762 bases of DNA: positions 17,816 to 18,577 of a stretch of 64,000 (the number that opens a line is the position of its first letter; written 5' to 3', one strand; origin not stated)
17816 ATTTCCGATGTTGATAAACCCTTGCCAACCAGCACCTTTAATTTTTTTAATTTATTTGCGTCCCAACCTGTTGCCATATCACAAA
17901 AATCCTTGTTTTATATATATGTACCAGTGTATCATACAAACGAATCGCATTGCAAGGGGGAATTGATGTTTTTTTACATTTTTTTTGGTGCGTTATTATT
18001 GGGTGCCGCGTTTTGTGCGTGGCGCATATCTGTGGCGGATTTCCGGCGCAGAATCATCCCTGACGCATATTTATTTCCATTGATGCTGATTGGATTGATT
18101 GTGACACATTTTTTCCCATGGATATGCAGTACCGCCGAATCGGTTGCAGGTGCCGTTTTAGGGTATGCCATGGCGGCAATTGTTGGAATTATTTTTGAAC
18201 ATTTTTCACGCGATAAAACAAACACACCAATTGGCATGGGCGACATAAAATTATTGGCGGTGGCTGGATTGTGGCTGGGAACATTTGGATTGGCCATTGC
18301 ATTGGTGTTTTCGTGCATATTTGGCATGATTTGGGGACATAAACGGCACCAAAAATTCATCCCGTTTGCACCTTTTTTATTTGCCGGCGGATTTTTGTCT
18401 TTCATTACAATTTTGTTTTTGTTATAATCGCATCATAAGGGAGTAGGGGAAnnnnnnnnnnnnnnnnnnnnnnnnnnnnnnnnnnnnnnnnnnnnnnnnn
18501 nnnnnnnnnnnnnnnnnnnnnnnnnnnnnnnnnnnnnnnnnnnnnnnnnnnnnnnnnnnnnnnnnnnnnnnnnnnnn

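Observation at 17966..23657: Co-directional cluster: A24 prepilin-type peptidase plus four uncharacterised secreted proteins, one ending in a GH108-like muramidase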

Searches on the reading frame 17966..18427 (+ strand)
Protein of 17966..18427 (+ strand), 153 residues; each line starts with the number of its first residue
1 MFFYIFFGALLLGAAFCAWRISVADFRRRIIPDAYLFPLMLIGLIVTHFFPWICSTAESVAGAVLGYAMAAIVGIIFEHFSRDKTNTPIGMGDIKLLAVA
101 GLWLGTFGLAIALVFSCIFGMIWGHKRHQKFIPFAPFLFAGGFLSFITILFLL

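Call 5: search_protein_families(library=pfam, proteins=[window:17966-18427:+], max_evalue=0.1)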
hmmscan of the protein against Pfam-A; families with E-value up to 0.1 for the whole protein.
window:17966-18427:+ (153 aa): 2 families
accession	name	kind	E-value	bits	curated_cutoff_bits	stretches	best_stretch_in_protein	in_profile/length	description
PF01478.23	Peptidase_A24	-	9e-16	58.7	26.5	1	16-124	5-103/104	Type IV leader peptidase family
PF13828.11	DUF4190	-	0.0027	17.9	35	1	55-114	5-61/62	Domain of unknown function (DUF4190)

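Call 6: search_protein_families(library=ncbifam, proteins=[window:17966-18427:+], max_evalue=0.1)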
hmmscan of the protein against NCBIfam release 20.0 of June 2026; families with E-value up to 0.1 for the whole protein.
window:17966-18427:+ (153 aa): 0 families

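Call 17: search_protein_families(library=phrogs, proteins=[window:17966-18427:+], max_evalue=0.01)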
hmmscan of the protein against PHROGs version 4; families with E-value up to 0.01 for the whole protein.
window:17966-18427:+ (153 aa): 0 families

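Call 28: find_homologous_proteins(query=window:17966-18427:+)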
Query window:17966-18427:+ (153 aa): 563 proteins with E <= 0.001 among 1988 candidates; the best 120 are listed.
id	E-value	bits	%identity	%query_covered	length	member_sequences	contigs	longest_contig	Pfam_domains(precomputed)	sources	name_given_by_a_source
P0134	6.1e-89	314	94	100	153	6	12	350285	PF01478.24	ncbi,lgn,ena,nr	ncbi:MAG: prepilin peptidase [Alphaproteobacteria bacterium]|nr:prepilin peptidase [Alphaproteobacte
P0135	3.5e-83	295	89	100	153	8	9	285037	PF01478.24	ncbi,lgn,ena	-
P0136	4.6e-80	285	84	100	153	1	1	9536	PF01478.24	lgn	-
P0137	1.3e-78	280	85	100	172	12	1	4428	PF01478.24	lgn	-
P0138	6.0e-77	275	83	100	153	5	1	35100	PF01478.24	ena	-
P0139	6.8e-77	275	81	100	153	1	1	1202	PF01478.24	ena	-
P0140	1.1e-76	274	82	100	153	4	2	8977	PF01478.24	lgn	-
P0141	2.4e-76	273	82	100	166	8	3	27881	PF01478.24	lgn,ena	-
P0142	3.1e-76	273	80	100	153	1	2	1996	PF01478.24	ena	-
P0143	1.4e-75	271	79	100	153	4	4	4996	PF01478.24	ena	-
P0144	2.0e-75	270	79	100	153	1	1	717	PF01478.24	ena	-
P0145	7.3e-75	268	79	100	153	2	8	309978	PF01478.24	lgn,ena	-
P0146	1.9e-74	267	77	100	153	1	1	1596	PF01478.24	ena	-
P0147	7.0e-74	265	79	100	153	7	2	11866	PF01478.24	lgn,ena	-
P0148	5.5e-73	262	76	100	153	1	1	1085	PF01478.24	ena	-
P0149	5.7e-73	262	78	100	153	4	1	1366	PF01478.24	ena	-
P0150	8.6e-73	262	78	100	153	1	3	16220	PF01478.24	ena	-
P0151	1.5e-72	261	77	100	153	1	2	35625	PF01478.24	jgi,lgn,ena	-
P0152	6.4e-72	259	77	93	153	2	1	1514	PF01478.24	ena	-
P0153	6.8e-71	255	75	100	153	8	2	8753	PF01478.24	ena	-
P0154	1.1e-70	255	72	100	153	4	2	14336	PF01478.24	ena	-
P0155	2.2e-70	254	75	100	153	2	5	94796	PF01478.24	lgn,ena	-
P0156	3.3e-70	253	75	100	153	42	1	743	PF01478.24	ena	-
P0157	1.0e-69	252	75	100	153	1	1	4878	PF01478.24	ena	-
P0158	2.9e-69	250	76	100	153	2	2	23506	PF01478.24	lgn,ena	-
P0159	1.1e-68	248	73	100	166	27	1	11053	PF01478.24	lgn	-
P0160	1.5e-68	248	73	100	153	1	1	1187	PF01478.24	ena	-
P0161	8.3e-68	245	75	100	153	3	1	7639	PF01478.24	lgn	-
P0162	1.5e-67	245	73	100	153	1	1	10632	PF01478.24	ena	-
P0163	1.6e-65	238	73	100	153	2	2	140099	PF01478.24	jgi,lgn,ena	-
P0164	1.2e-61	225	65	100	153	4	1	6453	PF01478.24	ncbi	ncbi:MAG: prepilin peptidase [Alphaproteobacteria bacterium]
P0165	1.0e-58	216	64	100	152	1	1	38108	PF01478.24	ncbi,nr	ncbi:MAG: prepilin peptidase [Proteobacteria bacterium]|nr:prepilin peptidase [Candidatus Enterousia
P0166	2.9e-57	211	66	100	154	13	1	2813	PF01478.24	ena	-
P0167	4.3e-57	210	63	100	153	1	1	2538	PF01478.24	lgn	-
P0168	2.0e-55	205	64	97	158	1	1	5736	PF01478.24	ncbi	-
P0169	2.2e-55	205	64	100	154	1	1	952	PF01478.24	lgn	-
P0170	5.3e-55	204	60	100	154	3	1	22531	PF01478.24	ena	-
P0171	9.2e-55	203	63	100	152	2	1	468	PF01478.24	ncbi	-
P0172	1.2e-54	203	60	99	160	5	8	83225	PF01478.24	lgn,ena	-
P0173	1.4e-54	202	63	100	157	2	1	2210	PF01478.24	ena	-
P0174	1.4e-54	202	59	100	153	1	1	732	PF01478.24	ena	-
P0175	4.4e-54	201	60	100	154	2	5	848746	PF01478.24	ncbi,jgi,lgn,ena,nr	ncbi:MAG TPA: A24 family peptidase [Alphaproteobacteria bacterium]|nr:A24 family peptidase [Alphapro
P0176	6.5e-54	200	61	100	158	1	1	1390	PF01478.24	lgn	-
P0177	1.1e-53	199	57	100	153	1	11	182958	PF01478.24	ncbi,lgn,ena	-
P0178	2.0e-53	199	60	100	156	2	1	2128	PF01478.24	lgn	-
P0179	2.9e-53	198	62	100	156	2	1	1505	PF01478.24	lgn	-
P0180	3.7e-53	198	61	100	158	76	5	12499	PF01478.24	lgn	-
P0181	4.0e-53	198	61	100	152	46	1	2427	PF01478.24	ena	-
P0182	8.8e-53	196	56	93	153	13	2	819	PF01478.24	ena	-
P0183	9.3e-53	196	63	100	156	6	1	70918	PF01478.24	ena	-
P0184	1.0e-52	196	58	100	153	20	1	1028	PF01478.24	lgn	-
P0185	1.5e-52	196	61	100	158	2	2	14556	PF01478.24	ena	-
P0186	1.5e-52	196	58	100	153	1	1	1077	PF01478.24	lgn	-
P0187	1.9e-52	195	56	100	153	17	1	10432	PF01478.24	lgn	-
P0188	1.9e-52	195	59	100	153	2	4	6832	PF01478.24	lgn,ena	-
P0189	3.6e-52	194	60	100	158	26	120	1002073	PF01478.24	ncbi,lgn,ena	-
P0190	4.2e-52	194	62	100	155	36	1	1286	PF01478.24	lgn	-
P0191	5.4e-52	194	58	100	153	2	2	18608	PF01478.24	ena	-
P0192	6.9e-52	194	58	100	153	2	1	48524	PF01478.24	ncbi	-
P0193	7.0e-52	194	55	100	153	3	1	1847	PF01478.24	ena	-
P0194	7.6e-52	193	56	100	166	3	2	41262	PF01478.24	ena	-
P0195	7.9e-52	193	58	100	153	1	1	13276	PF01478.24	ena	-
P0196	8.2e-52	193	61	100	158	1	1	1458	PF01478.24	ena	-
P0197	9.1e-52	193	54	100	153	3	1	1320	PF01478.24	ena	-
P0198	1.3e-51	193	58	100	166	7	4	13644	PF01478.24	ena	-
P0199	1.4e-51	193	61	100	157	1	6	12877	PF01478.24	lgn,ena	-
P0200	1.7e-51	192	58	100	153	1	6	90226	PF01478.24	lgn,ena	-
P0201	1.8e-51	192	56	100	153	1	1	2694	PF01478.24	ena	-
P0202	1.8e-51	192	58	100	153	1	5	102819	PF01478.24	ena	-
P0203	1.8e-51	192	59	100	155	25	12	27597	PF01478.24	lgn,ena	-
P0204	2.2e-51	192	54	100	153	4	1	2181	PF01478.24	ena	-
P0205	2.6e-51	192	60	99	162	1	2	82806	PF01478.24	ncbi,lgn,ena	-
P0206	2.7e-51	192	59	100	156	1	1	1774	PF01478.24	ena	-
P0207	2.8e-51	192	60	100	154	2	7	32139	PF01478.24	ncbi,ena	-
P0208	3.1e-51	191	56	100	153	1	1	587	PF01478.24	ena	-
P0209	3.3e-51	191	60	100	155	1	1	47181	PF01478.24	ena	-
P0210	4.2e-51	191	58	100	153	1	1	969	PF01478.24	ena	-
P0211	4.3e-51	191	56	100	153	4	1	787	PF01478.24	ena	-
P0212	4.5e-51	191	60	100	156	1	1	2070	PF01478.24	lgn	-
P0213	5.2e-51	191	56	100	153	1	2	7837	PF01478.24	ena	-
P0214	1.0e-50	190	60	100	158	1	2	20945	PF01478.24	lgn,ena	-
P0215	1.1e-50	190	60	100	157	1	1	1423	PF01478.24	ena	-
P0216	2.0e-50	189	54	100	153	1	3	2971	PF01478.24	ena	-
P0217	2.1e-50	189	56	93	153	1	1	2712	PF01478.24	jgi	-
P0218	2.1e-50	189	54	100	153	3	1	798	PF01478.24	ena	-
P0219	2.2e-50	189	60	100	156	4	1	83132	PF01478.24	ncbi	-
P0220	2.3e-50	189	54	100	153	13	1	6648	PF01478.24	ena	-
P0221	2.3e-50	189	61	100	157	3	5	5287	PF01478.24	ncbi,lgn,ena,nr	ncbi:MAG: prepilin peptidase [Alphaproteobacteria bacterium]|nr:prepilin peptidase [Alphaproteobacte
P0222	2.3e-50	189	57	100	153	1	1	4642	PF01478.24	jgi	jgi:leader peptidase (prepilin peptidase)/N-methyltransferase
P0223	2.5e-50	188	56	100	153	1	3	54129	PF01478.24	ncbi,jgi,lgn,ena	-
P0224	2.6e-50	188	55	93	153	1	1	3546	PF01478.24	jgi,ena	-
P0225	2.8e-50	188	61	100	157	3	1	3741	PF01478.24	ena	-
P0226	2.8e-50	188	55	100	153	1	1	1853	PF01478.24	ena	-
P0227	2.9e-50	188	55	93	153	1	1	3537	PF01478.24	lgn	-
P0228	3.7e-50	188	58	88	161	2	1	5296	PF01478.24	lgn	-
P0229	4.0e-50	188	52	100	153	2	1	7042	PF01478.24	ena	-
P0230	4.7e-50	188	60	100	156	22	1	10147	PF01478.24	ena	-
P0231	4.9e-50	188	57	100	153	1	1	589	PF01478.24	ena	-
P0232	5.2e-50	187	59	93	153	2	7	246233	PF01478.24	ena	-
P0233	6.2e-50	187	57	100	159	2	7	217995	PF01478.24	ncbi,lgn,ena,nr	ncbi:MAG: A24 family peptidase [Alphaproteobacteria bacterium]|nr:A24 family peptidase [Alphaproteob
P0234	6.7e-50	187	59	100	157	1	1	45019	PF01478.24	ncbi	-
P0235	7.2e-50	187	59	100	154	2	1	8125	PF01478.24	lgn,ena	-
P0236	7.7e-50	187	60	100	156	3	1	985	PF01478.24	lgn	-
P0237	8.3e-50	187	60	100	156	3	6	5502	PF01478.24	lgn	-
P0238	8.6e-50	187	61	100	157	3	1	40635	PF01478.24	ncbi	-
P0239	8.6e-50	187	56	100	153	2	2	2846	PF01478.24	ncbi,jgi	jgi:leader peptidase (prepilin peptidase)/N-methyltransferase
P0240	9.0e-50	187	58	100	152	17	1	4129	PF01478.24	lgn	-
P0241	1.0e-49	187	59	100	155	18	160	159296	PF01478.24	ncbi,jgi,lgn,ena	-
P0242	1.0e-49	186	60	100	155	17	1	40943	PF01478.24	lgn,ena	-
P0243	1.1e-49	186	55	100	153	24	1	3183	PF01478.24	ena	-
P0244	1.2e-49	186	60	100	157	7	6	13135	PF01478.24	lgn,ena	-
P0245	1.2e-49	186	54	100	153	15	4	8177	PF01478.24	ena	-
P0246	1.3e-49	186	61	100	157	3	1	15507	PF01478.24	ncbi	-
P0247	1.3e-49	186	55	100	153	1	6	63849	PF01478.24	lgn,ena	-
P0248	1.3e-49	186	59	100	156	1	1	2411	PF01478.24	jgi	jgi:prepilin signal peptidase PulO-like enzyme (type II secretory pathway)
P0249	1.4e-49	186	56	100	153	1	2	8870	PF01478.24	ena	-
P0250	1.6e-49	186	60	100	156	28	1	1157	PF01478.24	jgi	jgi:prepilin signal peptidase PulO-like enzyme (type II secretory pathway)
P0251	1.7e-49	186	60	98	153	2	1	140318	PF01478.24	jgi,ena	-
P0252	1.7e-49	186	54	100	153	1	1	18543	PF01478.24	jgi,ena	-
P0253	1.7e-49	186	55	93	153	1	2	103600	PF01478.24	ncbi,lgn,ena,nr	ncbi:MAG: prepilin peptidase [Alphaproteobacteria bacterium]|nr:prepilin peptidase [Alphaproteobacte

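Call 67: search_protein_families(library=padloc, proteins=[window:17966-18427:+], max_evalue=0.01)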
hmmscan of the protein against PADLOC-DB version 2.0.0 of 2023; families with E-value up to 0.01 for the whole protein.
window:17966-18427:+ (153 aa): 0 families

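Call 68: search_solved_structures(query=window:17966-18427:+, max_evalue=1, show_alignments=2)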
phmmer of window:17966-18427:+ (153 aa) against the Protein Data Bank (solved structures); distinct sequences matched with E-value up to 1: 0.

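Call 71: search_dna_similar(query=window:17966-18427:+, collection=plasmids, mode=protein, max_evalue=0.001, max_rows=15)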
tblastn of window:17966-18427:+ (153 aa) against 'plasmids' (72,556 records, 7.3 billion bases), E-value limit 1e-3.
Records with a match: 686; places in all: 691; records where one place covers at least 80% of the query: 146.
Best place of each record, by identity: <60% 686.
By first word of the organism name: Escherichia 417; Pseudomonas 123; Salmonella 46; Shigella 32; Klebsiella 21; Vibrio 9; Aliiroseovarius 8; Sulfitobacter 7; Paenibacillus 3; Citrobacter 3; and 15 more.
By predicted mobility (MOB-suite, as given by PLSDB): conjugative 532; non-mobilizable 150; mobilizable 4.
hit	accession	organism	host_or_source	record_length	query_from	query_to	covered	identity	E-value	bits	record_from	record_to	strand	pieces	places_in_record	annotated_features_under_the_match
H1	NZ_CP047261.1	Pseudomonas syringae pv. maculicola str. ES4326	-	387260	17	146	85%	32.8%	2e-7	56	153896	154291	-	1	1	A24 family peptidase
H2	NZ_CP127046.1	Pseudomonas amygdali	Cucumis sativus,Culture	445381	25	146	80%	34.1%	6e-8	57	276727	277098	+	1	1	A24 family peptidase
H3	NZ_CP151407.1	Azonexus hydrophilus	metagenomic assembly,groundwater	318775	21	146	82%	32.4%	3e-5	50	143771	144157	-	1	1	A24 family peptidase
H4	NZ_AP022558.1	Geobacillus subterraneus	-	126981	21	146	82%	32.3%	5e-4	46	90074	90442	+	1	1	A24 family peptidase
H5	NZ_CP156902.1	Pseudomonas kurunegalensis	Homo sapiens,stool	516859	25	147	80%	33.1%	1e-7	56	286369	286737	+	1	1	none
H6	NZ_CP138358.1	Pseudomonas putida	Homo sapiens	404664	25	147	80%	33.1%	2e-7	56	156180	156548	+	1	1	A24 family peptidase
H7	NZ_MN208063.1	Pseudomonas aeruginosa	-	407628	25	147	80%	33.1%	2e-7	56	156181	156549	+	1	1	A24 family peptidase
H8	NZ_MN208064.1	Pseudomonas sp.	-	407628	25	147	80%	33.1%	2e-7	56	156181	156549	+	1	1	A24 family peptidase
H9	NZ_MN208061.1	Pseudomonas aeruginosa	-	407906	25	147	80%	33.1%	2e-7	56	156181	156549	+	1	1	A24 family peptidase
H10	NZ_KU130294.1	Pseudomonas putida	-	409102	25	147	80%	33.1%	2e-7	56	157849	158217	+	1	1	A24 family peptidase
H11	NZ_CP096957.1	Pseudomonas aeruginosa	Homo sapiens,The catheter tip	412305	25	147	80%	33.1%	2e-7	56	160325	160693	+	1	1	A24 family peptidase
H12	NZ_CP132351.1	Pseudomonas sp. NY8896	Homo sapiens,urine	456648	25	147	80%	33.1%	2e-7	56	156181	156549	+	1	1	A24 family peptidase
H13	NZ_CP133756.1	Pseudomonas aeruginosa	Homo sapiens,sputum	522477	25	147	80%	33.1%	2e-7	56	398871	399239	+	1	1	A24 family peptidase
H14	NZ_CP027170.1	Pseudomonas paraeruginosa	-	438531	25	147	80%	33.1%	3e-7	56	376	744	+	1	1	none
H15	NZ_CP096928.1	Pseudomonas aeruginosa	Homo sapiens,flegm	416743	25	147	80%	33.1%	3e-7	56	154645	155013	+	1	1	A24 family peptidase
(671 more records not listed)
